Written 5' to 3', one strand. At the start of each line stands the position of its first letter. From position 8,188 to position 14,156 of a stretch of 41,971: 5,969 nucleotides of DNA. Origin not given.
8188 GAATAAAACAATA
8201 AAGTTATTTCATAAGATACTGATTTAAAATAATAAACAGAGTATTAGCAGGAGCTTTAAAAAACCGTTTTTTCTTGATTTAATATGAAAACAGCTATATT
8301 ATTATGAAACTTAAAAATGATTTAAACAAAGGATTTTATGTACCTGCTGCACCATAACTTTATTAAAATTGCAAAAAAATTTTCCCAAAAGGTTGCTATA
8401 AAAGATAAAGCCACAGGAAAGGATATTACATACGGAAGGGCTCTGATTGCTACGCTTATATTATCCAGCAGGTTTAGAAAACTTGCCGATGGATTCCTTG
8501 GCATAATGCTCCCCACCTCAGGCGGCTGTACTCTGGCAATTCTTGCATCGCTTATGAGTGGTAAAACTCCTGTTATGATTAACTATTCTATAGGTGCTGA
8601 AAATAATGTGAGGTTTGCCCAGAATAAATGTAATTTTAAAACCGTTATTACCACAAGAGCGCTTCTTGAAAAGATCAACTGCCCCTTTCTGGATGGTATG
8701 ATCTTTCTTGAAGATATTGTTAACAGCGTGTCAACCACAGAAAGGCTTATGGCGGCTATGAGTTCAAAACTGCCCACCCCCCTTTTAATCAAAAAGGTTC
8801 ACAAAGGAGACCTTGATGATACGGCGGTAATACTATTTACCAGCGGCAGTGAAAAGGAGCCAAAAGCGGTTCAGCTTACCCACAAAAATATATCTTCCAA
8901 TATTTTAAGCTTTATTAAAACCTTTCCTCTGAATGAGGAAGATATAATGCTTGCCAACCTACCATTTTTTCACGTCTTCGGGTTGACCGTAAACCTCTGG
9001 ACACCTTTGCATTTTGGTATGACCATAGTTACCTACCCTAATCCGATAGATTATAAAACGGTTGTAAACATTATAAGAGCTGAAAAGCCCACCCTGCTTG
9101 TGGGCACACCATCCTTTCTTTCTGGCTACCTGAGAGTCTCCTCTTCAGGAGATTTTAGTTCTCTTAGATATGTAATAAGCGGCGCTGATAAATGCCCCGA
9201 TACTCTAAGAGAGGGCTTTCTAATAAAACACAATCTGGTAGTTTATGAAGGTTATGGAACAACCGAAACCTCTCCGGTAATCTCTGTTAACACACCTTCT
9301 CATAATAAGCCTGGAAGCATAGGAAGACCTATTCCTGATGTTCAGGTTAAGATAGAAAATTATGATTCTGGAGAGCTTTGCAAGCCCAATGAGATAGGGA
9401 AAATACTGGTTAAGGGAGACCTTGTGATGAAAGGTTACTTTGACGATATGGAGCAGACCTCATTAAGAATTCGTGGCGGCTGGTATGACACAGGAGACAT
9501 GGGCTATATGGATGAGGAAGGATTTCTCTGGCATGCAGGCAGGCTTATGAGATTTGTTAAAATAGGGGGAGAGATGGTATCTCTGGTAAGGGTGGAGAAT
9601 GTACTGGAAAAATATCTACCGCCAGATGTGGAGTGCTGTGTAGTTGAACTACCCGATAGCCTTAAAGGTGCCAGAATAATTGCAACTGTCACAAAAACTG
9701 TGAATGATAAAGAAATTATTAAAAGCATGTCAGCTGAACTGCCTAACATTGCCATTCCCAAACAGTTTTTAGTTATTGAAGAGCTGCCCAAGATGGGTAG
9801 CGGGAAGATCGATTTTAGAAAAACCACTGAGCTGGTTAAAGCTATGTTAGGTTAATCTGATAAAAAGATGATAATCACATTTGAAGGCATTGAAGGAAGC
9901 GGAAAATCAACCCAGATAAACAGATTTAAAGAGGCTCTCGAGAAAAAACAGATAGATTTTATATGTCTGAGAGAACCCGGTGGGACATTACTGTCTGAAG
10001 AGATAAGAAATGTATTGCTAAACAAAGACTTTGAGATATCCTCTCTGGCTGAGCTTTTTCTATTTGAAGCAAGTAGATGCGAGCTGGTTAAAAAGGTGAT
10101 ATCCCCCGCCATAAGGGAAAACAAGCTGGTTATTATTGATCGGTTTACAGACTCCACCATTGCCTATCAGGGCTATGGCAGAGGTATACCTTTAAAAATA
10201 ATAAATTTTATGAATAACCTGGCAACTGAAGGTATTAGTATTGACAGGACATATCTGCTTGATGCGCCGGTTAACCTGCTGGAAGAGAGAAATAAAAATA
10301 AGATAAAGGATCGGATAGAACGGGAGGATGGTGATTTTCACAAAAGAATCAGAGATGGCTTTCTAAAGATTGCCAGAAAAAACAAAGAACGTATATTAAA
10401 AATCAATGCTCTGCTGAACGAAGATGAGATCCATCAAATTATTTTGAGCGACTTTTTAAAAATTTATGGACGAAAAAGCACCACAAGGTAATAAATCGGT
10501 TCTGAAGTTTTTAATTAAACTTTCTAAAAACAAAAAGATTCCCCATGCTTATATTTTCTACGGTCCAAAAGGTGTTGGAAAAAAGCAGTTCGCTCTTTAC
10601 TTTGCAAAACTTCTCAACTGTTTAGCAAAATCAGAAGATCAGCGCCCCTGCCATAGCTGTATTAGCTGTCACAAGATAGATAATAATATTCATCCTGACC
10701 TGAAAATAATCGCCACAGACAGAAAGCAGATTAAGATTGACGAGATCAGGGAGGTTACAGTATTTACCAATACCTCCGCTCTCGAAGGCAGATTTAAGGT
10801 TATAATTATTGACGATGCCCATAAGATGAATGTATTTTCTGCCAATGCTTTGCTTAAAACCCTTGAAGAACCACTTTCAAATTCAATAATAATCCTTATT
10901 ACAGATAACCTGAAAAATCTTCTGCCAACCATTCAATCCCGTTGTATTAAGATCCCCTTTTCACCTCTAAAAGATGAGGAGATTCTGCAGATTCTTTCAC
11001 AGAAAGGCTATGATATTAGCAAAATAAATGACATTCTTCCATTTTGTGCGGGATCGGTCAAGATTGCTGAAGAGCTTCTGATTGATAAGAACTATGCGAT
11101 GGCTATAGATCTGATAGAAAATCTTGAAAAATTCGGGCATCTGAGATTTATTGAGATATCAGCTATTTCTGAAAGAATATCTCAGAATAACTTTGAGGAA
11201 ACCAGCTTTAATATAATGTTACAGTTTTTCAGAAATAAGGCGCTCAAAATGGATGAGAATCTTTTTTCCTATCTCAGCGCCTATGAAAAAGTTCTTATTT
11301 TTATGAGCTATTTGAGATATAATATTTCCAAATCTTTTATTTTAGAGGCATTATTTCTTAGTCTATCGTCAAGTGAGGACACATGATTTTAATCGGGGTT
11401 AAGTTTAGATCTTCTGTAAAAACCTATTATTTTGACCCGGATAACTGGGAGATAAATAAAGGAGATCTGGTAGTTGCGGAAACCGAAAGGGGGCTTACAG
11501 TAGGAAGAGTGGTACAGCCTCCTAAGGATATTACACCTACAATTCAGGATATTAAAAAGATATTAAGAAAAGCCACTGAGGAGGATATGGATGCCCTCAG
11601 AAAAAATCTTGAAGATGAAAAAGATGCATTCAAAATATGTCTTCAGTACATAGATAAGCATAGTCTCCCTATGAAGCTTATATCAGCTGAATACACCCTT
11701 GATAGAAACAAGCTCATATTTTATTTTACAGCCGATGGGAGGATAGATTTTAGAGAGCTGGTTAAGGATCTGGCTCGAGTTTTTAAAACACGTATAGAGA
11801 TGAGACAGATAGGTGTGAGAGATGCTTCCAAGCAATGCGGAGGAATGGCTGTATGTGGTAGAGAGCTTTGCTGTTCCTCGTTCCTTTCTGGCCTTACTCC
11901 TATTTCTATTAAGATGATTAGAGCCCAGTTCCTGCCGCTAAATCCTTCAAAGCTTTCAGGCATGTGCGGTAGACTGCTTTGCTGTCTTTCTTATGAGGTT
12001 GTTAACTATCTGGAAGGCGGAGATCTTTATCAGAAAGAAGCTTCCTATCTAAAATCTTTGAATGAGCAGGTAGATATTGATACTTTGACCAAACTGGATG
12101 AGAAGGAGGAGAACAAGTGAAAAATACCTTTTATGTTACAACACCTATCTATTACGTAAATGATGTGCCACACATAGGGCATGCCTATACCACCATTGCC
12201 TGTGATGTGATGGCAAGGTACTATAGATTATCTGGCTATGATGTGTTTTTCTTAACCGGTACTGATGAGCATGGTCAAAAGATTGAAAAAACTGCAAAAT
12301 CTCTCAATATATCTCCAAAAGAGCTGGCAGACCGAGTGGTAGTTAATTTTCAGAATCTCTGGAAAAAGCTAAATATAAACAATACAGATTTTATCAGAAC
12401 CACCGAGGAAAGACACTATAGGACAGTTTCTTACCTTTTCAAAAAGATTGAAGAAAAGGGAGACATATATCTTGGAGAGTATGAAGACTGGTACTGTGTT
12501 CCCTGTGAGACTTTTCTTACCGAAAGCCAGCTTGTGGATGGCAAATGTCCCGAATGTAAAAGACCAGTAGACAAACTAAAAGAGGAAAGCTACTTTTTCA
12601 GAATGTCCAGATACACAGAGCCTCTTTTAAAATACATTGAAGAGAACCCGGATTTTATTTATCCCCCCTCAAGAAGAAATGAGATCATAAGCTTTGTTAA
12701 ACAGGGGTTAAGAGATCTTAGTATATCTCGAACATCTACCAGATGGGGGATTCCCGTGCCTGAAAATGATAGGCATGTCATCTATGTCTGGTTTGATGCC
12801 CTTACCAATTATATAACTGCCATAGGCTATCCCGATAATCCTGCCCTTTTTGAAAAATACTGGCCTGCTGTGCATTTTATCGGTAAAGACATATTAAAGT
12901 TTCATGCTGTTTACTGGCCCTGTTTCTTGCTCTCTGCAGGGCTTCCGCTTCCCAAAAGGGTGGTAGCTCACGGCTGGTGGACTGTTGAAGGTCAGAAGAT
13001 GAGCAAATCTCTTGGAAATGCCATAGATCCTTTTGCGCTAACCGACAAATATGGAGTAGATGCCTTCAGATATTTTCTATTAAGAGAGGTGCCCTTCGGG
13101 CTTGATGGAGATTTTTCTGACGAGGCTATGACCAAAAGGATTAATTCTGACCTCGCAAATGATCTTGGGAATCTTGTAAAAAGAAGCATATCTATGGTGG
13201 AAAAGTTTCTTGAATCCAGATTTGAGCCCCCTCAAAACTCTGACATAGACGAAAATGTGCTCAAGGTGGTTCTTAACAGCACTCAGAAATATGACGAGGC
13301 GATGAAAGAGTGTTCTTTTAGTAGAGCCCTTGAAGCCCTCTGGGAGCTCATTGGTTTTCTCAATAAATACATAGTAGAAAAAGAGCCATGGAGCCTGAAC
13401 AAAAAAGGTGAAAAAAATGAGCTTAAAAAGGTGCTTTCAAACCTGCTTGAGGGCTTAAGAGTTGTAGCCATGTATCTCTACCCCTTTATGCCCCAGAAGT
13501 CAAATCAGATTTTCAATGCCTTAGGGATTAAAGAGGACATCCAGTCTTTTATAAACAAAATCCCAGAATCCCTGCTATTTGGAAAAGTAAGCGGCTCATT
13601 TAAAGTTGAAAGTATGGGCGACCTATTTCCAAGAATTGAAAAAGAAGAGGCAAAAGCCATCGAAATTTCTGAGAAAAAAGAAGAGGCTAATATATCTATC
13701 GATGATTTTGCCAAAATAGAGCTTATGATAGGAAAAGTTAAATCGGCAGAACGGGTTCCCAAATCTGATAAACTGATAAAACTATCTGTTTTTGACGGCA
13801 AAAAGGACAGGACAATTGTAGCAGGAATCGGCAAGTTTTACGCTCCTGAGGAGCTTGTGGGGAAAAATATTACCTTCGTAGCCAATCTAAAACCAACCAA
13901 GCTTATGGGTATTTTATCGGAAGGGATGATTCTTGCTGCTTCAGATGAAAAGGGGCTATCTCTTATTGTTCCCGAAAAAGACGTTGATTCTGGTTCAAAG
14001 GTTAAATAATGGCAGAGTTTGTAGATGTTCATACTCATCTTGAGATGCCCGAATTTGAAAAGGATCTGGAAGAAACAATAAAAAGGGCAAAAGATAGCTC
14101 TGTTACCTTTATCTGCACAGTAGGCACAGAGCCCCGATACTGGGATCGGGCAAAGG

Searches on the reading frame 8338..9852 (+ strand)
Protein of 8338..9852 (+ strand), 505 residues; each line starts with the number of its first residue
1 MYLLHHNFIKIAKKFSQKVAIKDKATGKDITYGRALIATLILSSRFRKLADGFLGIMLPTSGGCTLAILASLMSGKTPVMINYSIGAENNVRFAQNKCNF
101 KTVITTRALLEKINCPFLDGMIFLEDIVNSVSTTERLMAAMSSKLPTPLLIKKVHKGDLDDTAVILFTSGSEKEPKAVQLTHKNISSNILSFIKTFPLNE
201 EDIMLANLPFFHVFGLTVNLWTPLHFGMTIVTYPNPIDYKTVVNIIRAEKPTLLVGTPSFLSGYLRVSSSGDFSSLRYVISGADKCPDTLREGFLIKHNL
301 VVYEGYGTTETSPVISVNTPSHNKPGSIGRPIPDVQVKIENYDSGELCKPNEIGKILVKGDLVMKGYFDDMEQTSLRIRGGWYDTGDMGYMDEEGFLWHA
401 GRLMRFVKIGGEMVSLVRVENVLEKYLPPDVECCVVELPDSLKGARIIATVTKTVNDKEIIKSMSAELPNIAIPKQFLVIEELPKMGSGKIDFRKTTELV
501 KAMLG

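Call 47: search_protein_families(library=ncbifam, proteins=[window:8338-9852:+], max_evalue=1e-25)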
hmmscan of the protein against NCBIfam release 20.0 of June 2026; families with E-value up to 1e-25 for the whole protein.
window:8338-9852:+ (505 aa): 58 families (the best 25 are shown)
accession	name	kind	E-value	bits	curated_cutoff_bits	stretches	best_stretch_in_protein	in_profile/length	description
NF006386.0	PRK08633.1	equivalog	2.7e-144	482.4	1221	1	3-503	616-1144/1147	acyl-[ACP]--phospholipid O-acyltransferase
NF005291.0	PRK06814.1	equivalog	4e-123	412.5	1349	1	7-502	636-1132/1140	acyl-[ACP]--phospholipid O-acyltransferase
NF004971.0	PRK06334.1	equivalog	5.1e-85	286.1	847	1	6-503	23-536/539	long chain fatty acid--[acyl-carrier-protein] ligase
NF005959.0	PRK08043.1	equivalog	5.3e-83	279.5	886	1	4-500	206-711/719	bifunctional acyl-ACP--phospholipid O-acyltransferase/long-chain-fatty-acid--ACP ligase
NF004837.0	PRK06187.1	subfamily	5.2e-75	252.7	476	1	68-495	75-517/531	long-chain-fatty-acid--CoA ligase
NF004114.0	PRK05605.1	equivalog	1.2e-60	205.5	766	1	151-500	212-569/575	long-chain-fatty-acid--CoA ligase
TIGR01923.1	menE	equivalog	7.3e-57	193.2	330.15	1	55-492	28-438/442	o-succinylbenzoate--CoA ligase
NF002966.0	PRK03640.1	equivalog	3.1e-55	187.7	556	1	151-500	132-480/483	o-succinylbenzoate--CoA ligase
NF006182.0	PRK08316.1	subfamily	4.8e-55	187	663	1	66-495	76-512/523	fatty acyl-CoA synthetase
NF006181.0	PRK08314.1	subfamily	1e-53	182.5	705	1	152-498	196-552/563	long-chain-fatty-acid--CoA ligase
NF005307.0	PRK06839.1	equivalog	2e-52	178.5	748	1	151-501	140-494/496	o-succinylbenzoate--CoA ligase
NF005220.0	PRK06710.1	equivalog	4.5e-52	176.9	1116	1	160-494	206-547/563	long-chain-fatty-acid--CoA ligase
NF005714.0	PRK07529.1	subfamily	5.3e-52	177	632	1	156-491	214-567/640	acyl-CoA synthetase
NF009233.0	PRK12583.1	subfamily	2.6e-51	174.7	832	1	111-494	152-544/558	fatty acid CoA ligase family protein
NF005702.0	PRK07514.1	subfamily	1.1e-50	172.4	558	1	156-492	153-492/506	malonyl-CoA synthase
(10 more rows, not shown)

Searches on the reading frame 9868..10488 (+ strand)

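Call 47: search_protein_families(library=ncbifam, proteins=[window:9868-10488:+], max_evalue=1e-25)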
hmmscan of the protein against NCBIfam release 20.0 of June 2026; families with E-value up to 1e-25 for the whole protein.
window:9868-10488:+ (207 aa): 1 family
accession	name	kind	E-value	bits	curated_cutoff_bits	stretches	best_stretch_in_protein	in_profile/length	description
TIGR00041.1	DTMP_kinase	equivalog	1.7e-44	151.9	83.25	1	1-192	5-196/196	dTMP kinase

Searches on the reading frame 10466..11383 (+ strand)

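Call 47: search_protein_families(library=ncbifam, proteins=[window:10466-11383:+], max_evalue=1e-25)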
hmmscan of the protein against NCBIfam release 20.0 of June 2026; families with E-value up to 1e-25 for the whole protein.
window:10466-11383:+ (306 aa): 34 families (the best 25 are shown)
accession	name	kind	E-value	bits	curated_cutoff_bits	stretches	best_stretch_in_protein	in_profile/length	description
TIGR00678.1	holB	equivalog_domain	1.5e-60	204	180.6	1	17-199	5-186/188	DNA polymerase III subunit delta'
NF005972.1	PRK08058.1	equivalog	1.4e-54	185.5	340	1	11-257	12-261/328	DNA polymerase III subunit delta'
TIGR02397.1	dnaX_nterm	equivalog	2.9e-44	151.8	250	1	8-201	18-215/355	DNA polymerase III subunit gamma/tau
NF005638.0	PRK07399.1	subfamily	3.2e-44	151.3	230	1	86-241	104-258/317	DNA polymerase III subunit delta'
NF004310.0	PRK05707.1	equivalog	2.1e-43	149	280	1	18-244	14-242/328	DNA polymerase III subunit delta'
NF011514.0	PRK14953.1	equivalog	1.2e-41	143.2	536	1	8-178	20-188/488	DNA polymerase III subunits gamma and tau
NF011523.0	PRK14962.1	equivalog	4.9e-39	134.4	576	1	10-178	20-186/474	DNA polymerase III subunits gamma and tau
NF005581.0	PRK07276.1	equivalog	1.4e-38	133.1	263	1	14-274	12-270/291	DNA polymerase III subunit delta'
NF005677.0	PRK07471.1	equivalog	7e-38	130.7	252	1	14-255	29-288/366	DNA polymerase III subunit delta'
NF005926.0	PRK07940.1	equivalog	1.2e-37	130.2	300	1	20-209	31-216/394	DNA polymerase III subunit delta'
NF006430.0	PRK08699.1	equivalog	4.1e-37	127.9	481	1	22-234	17-233/325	DNA polymerase III subunit delta'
NF006586.0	PRK09112.1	equivalog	6.5e-37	127.5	308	1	8-229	27-261/351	DNA polymerase III subunit delta'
NF004046.1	PRK05563.1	equivalog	2.4e-36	125.8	400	1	10-178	21-187/567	DNA polymerase III subunit gamma/tau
NF005408.0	PRK06964.1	equivalog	1.5e-35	123.1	483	0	86-183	109-206/342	DNA polymerase III subunit delta'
NF011524.0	PRK14963.1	equivalog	2.4e-33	116.1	601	1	20-178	30-185/647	DNA polymerase III subunits gamma and tau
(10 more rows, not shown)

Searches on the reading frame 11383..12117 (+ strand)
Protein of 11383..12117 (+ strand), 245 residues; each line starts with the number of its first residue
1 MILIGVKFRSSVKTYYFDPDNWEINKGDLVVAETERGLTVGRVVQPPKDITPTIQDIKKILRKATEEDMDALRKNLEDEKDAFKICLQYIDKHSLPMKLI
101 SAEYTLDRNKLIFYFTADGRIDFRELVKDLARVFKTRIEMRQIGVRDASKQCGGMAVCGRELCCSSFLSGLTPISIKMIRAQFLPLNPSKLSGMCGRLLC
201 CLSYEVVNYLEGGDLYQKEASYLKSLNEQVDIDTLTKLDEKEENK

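Call 47: search_protein_families(library=ncbifam, proteins=[window:11383-12117:+], max_evalue=1e-25)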
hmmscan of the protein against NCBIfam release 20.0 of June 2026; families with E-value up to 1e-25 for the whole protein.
window:11383-12117:+ (245 aa): 1 family
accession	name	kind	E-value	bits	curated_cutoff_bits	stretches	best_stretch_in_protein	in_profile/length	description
NF041131.1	RicT_YaaT_fam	subfamily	9.9e-78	260.5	70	1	28-215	1-190/213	regulatory iron-sulfur-containing complex subunit RicT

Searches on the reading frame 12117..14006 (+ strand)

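Call 5: search_protein_families(library=pfam, proteins=[window:12117-14006:+], max_evalue=0.01)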
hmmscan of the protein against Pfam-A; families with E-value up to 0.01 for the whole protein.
window:12117-14006:+ (630 aa): 6 families
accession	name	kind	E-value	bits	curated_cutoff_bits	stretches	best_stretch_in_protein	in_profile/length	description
PF09334.17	tRNA-synt_1g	-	2.4e-121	405.6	20.1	2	154-357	178-390/391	tRNA synthetases class I (M)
PF00133.28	tRNA-synt_1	-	4.9e-31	108.3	22.7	2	2-215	22-244/414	tRNA synthetases class I (I, L, M and V)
PF01588.26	tRNA_bind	-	7.6e-28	96.9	27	1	536-628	1-96/96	Putative tRNA binding domain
PF01406.26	tRNA-synt_1e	-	1.2e-19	71.2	27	2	14-126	19-130/301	tRNA synthetases class I (C) catalytic domain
PF19303.5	Anticodon_3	-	1e-07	32.4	23.5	1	378-513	11-141/152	Anticodon binding domain of methionyl tRNA ligase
PF08264.19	Anticodon_1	-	5e-07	30.1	25.1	1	382-552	5-143/148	Anticodon-binding domain of tRNA ligase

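Call 6: search_protein_families(library=ncbifam, proteins=[window:12117-14006:+], max_evalue=0.01)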
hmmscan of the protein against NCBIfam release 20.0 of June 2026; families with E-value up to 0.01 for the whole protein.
window:12117-14006:+ (630 aa): 31 families (the best 25 are shown)
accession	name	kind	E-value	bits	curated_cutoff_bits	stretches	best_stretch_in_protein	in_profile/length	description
NF008900.0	PRK12267.1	equivalog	7.9e-270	896.9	598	1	2-630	3-648/648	methionine--tRNA ligase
TIGR00398.1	metG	equivalog_domain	1.4e-170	568.6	336.35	1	5-478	1-510/530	methionine--tRNA ligase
NF001100.0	PRK00133.1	equivalog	1e-146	490.3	587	2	155-630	186-676/676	methionine--tRNA ligase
NF008860.0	PRK11893.2-2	equivalog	1.1e-126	424.2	761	3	244-507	321-580/583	methionine--tRNA ligase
TIGR00399.1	metG_C_term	equivalog_domain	7.4e-39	132.7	116.65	1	509-630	17-139/139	methionine--tRNA ligase subunit beta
TIGR00422.1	valS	equivalog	3.2e-38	131.3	612.1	2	217-472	446-702/863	valine--tRNA ligase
NF009687.0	PRK13208.1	equivalog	7.1e-36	123.7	738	2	217-475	454-710/801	valine--tRNA ligase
NF004349.1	PRK05729.1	equivalog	1.3e-32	113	704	2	217-481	436-694/860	valine--tRNA ligase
TIGR00392.1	ileS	equivalog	3.3e-32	111.6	621.4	2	220-518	534-843/861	isoleucine--tRNA ligase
TIGR00396.1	leuS_bact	equivalog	1.5e-28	99.4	548.4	2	3-176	29-206/843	leucine--tRNA ligase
NF008957.0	PRK12300.1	subfamily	2.2e-26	92.1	677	2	278-474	610-784/946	leucine--tRNA ligase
TIGR00435.1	cysS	equivalog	2.8e-23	82.7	340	2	6-126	25-142/466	cysteine--tRNA ligase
NF008859.0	PRK11893.2-1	equivalog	6.1e-23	81.5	553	2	16-150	15-150/498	methionine--tRNA ligase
NF011492.0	PRK14900.1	equivalog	7.9e-22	77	1783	2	217-480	452-718/1044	valine--tRNA ligase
TIGR00395.1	leuS_arch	equivalog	1.2e-19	69.9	648.5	2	245-475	568-782/938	leucine--tRNA ligase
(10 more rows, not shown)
